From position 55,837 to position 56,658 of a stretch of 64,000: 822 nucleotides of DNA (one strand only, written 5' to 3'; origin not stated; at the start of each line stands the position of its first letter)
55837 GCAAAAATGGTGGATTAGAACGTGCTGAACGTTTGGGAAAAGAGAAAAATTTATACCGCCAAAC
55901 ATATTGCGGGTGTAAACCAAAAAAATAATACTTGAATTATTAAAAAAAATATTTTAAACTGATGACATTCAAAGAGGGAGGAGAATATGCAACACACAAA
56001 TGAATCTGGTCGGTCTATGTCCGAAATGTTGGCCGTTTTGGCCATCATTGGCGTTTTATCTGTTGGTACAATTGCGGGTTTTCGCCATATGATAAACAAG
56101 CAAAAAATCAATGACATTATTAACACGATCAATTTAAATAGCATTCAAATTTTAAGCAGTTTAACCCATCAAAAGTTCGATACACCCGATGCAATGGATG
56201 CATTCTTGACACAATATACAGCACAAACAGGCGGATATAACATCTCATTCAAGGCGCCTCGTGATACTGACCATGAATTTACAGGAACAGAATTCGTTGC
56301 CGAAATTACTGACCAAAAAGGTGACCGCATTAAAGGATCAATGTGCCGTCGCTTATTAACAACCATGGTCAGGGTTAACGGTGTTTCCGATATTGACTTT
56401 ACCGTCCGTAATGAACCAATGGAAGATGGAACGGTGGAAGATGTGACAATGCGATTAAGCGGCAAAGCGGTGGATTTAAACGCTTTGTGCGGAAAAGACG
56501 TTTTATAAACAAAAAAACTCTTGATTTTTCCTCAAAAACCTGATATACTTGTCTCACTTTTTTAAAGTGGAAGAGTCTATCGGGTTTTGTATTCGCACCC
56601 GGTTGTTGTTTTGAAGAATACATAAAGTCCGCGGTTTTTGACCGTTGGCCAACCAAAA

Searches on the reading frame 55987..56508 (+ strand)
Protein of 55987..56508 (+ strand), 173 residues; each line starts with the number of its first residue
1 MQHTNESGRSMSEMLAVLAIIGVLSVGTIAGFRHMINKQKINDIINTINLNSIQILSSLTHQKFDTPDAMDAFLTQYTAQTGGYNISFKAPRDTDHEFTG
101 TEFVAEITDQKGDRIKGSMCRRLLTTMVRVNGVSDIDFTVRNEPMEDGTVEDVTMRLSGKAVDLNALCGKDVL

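Call 27: search_protein_families(library=pfam, proteins=[window:55987-56508:+], max_evalue=0.1)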
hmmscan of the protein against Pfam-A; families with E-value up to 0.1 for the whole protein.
window:55987-56508:+ (173 aa): 1 family
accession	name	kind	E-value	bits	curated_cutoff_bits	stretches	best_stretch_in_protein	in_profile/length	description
PF07963.17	N_methyl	-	0.064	13.3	21.2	0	10-28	8-26/27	Prokaryotic N-terminal methylation motif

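Call 71: find_homologous_proteins(query=window:55987-56505:+, max_evalue=0.001)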
Query window:55987-56505:+ (173 aa): 60 proteins with E <= 0.001 among 99 candidates.
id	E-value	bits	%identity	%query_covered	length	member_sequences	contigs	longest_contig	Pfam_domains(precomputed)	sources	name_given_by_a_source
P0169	6.5e-108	375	100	100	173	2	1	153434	-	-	-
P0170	2.6e-97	341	91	100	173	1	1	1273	-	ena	-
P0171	1.7e-95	335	88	100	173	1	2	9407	-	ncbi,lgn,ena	-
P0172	1.9e-95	335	89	100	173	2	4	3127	-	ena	-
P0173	3.7e-95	334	88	100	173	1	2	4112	-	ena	-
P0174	3.2e-94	331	88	100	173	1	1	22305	-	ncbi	-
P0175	1.7e-93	328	86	100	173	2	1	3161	-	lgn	-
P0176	1.7e-90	318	85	100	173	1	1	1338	-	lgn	-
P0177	5.0e-90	317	84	100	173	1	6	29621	-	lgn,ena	-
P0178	1.4e-86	306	81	100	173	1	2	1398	-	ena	-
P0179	8.0e-86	303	81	100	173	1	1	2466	-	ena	-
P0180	7.1e-84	297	79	100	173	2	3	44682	-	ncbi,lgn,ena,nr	ncbi:MAG: prepilin-type N-terminal cleavage/methylation domain-containing protein [Alphaproteobacter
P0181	1.3e-83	296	79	100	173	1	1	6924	-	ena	-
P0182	1.0e-82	293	82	97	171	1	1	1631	-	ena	-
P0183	3.5e-81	288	78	100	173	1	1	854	-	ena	-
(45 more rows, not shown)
